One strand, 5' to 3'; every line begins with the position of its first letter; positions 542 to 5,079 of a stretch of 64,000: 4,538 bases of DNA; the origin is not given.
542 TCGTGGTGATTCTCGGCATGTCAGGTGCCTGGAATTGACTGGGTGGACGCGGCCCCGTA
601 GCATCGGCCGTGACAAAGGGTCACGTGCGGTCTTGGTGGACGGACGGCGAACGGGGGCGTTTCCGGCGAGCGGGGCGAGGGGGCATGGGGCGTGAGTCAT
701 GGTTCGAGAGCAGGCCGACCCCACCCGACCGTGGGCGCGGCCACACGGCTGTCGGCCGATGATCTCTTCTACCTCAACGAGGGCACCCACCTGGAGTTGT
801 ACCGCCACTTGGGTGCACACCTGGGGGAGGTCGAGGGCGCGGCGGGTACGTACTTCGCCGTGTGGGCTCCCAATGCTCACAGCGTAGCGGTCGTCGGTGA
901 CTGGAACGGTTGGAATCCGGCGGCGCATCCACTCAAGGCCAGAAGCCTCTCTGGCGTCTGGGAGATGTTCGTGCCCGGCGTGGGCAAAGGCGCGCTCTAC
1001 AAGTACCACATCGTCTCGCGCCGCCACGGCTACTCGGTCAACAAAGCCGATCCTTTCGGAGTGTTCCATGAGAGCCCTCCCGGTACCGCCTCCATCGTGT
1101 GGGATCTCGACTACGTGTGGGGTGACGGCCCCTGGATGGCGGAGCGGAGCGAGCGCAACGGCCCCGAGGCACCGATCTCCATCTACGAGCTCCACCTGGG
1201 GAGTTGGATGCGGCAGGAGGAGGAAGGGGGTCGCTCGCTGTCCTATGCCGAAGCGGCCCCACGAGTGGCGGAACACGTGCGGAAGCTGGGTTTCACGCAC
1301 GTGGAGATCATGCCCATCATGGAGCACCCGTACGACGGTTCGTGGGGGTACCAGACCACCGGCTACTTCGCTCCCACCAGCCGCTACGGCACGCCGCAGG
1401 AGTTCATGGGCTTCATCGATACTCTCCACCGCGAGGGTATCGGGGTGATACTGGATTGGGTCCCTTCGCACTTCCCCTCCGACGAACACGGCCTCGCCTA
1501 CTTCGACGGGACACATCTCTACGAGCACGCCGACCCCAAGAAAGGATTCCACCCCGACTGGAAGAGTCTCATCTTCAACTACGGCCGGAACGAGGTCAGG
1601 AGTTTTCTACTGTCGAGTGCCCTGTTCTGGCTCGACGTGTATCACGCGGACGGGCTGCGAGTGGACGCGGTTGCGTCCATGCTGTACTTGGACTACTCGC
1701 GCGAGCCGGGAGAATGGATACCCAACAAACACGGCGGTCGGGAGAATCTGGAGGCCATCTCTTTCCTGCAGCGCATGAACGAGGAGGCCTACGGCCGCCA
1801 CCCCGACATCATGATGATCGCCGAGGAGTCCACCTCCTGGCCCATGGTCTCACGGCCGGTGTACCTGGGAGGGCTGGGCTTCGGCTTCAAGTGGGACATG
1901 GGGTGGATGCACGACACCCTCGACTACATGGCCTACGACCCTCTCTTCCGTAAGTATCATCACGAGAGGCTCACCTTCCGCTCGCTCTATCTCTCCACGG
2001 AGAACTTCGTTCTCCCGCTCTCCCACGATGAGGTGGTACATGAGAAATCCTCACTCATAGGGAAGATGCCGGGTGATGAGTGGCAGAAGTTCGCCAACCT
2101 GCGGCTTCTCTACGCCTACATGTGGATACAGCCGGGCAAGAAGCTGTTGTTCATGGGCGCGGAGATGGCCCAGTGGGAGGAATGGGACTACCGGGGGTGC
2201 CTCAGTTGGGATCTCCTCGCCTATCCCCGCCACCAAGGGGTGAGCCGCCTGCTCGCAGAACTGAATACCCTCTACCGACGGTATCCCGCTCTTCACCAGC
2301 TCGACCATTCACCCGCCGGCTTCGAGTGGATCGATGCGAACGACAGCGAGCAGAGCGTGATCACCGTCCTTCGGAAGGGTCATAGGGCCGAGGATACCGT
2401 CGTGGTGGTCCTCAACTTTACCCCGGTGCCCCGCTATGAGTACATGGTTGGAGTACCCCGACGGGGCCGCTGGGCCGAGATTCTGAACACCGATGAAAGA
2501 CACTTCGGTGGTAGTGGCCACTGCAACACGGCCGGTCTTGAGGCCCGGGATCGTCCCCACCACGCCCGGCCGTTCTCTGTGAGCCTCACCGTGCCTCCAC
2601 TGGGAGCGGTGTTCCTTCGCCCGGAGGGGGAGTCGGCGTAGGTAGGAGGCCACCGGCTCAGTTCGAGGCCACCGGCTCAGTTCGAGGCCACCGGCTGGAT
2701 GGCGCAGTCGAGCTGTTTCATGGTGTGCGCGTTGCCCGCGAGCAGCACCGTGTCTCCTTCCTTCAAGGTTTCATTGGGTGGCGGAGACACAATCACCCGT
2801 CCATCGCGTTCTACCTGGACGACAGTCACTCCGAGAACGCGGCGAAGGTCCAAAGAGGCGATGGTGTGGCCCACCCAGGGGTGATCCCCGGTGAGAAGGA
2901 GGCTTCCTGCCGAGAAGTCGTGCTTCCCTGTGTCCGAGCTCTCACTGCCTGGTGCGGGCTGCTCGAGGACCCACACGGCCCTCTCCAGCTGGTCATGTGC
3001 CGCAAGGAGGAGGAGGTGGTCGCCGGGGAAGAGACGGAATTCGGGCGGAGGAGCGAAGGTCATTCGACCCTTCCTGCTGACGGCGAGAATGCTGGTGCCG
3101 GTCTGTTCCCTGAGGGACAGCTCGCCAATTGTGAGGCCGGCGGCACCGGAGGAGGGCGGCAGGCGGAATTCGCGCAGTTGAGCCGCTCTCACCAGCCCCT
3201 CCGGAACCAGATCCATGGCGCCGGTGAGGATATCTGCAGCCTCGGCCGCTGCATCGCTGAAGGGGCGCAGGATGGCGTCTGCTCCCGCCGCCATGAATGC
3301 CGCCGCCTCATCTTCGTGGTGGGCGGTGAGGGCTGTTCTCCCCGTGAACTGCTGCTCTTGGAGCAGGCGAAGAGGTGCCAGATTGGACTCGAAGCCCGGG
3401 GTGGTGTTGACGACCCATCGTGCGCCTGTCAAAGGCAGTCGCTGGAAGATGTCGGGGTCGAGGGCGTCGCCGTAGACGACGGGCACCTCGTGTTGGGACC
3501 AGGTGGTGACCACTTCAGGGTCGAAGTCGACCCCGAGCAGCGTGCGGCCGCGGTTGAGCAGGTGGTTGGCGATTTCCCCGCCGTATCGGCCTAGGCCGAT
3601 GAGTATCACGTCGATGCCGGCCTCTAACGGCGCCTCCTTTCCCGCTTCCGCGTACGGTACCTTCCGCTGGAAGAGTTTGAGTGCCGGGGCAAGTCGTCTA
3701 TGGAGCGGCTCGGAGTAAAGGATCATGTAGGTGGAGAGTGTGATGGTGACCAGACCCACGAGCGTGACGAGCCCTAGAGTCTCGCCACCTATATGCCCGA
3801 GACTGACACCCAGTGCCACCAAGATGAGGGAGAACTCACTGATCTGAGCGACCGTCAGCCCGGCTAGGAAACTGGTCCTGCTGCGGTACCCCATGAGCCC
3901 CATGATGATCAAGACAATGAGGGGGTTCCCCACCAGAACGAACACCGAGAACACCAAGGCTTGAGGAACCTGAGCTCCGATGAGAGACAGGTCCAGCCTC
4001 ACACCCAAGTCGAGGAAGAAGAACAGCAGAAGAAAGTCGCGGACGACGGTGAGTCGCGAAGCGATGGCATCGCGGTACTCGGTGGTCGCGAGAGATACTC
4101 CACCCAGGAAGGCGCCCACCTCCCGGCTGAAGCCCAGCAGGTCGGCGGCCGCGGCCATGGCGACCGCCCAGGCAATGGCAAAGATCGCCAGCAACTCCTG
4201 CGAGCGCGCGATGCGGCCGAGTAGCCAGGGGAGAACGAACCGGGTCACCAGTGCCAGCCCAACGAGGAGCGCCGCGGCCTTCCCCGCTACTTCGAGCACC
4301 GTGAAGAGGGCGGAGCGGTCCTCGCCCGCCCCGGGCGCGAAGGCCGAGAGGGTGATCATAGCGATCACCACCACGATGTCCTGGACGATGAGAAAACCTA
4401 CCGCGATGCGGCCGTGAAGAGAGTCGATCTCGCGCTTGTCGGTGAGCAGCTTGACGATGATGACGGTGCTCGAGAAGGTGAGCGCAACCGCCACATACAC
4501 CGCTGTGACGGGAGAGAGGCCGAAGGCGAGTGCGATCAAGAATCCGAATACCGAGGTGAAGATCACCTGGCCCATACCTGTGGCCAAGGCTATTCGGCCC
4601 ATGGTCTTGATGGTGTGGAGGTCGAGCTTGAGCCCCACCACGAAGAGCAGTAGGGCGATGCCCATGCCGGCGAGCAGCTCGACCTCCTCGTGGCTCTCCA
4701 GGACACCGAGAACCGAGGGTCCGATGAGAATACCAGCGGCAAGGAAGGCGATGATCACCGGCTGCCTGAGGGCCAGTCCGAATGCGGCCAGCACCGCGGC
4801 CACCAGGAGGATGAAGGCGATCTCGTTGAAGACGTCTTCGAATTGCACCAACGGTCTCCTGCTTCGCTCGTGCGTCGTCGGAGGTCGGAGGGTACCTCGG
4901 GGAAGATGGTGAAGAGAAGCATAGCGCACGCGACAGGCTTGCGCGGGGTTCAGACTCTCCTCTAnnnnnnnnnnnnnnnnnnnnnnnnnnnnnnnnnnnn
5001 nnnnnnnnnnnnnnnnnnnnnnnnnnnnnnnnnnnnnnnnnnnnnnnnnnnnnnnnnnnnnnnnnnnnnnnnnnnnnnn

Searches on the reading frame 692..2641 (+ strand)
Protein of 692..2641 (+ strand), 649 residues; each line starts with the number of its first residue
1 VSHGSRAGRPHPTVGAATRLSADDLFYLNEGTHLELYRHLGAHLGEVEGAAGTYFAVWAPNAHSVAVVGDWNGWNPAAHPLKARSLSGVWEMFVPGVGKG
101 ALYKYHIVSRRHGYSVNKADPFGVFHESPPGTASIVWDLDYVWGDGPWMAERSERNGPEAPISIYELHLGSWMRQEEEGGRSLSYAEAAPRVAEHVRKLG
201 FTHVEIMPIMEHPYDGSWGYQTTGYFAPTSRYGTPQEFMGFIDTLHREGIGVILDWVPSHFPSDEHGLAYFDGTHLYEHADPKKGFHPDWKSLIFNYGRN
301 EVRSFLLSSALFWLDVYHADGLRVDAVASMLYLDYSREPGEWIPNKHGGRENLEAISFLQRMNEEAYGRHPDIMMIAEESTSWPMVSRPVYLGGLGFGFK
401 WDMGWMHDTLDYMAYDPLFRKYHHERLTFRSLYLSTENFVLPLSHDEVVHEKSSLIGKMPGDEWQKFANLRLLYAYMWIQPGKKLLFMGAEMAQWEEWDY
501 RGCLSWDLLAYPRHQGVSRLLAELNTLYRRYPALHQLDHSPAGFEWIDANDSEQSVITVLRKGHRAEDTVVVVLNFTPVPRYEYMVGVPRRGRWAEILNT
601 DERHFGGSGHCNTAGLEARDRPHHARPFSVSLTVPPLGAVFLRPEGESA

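Call 9: search_protein_families(library=pfam, proteins=[window:692-2641:+], max_evalue=0.001)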
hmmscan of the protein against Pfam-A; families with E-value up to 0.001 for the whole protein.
window:692-2641:+ (649 aa): 4 families
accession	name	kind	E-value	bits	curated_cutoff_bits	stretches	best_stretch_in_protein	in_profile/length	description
PF02806.24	Alpha-amylase_C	-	5.1e-21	75.3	21.2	1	546-644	1-94/95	Alpha amylase, C-terminal all-beta domain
PF02922.24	CBM_48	-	1e-19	71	22.4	1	40-122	2-82/83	Carbohydrate-binding module 48 (Isoamylase N-terminal domain)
PF00128.31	Alpha-amylase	-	1.9e-16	60.8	22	2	195-272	27-100/446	Alpha amylase, catalytic domain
PF22019.2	GlgB_N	-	0.00027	21.4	27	1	23-121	3-93/94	alpha-1,4-glucan branching enzyme GlgB, N-terminal domain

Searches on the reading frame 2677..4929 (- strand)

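Call 9: search_protein_families(library=pfam, proteins=[window:2677-4929:-], max_evalue=0.001)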
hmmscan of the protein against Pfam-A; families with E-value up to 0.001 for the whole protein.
window:2677-4929:- (750 aa): 4 families
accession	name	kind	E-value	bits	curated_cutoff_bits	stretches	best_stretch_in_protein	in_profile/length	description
PF00999.27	Na_H_Exchanger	-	9.8e-51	173.2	26.2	1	44-399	4-365/375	Sodium/hydrogen exchanger, transmembrane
PF02080.26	TrkA_C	-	3.3e-29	101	27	2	682-740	9-66/71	TrkA-C domain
PF02254.24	TrkA_N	-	4.9e-17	62.7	23.8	1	441-556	1-116/116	TrkA-N domain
PF06241.17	Castor_Poll_mid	-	0.00033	21.1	26.7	0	703-744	59-100/104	Castor and Pollux, part of voltage-gated ion channel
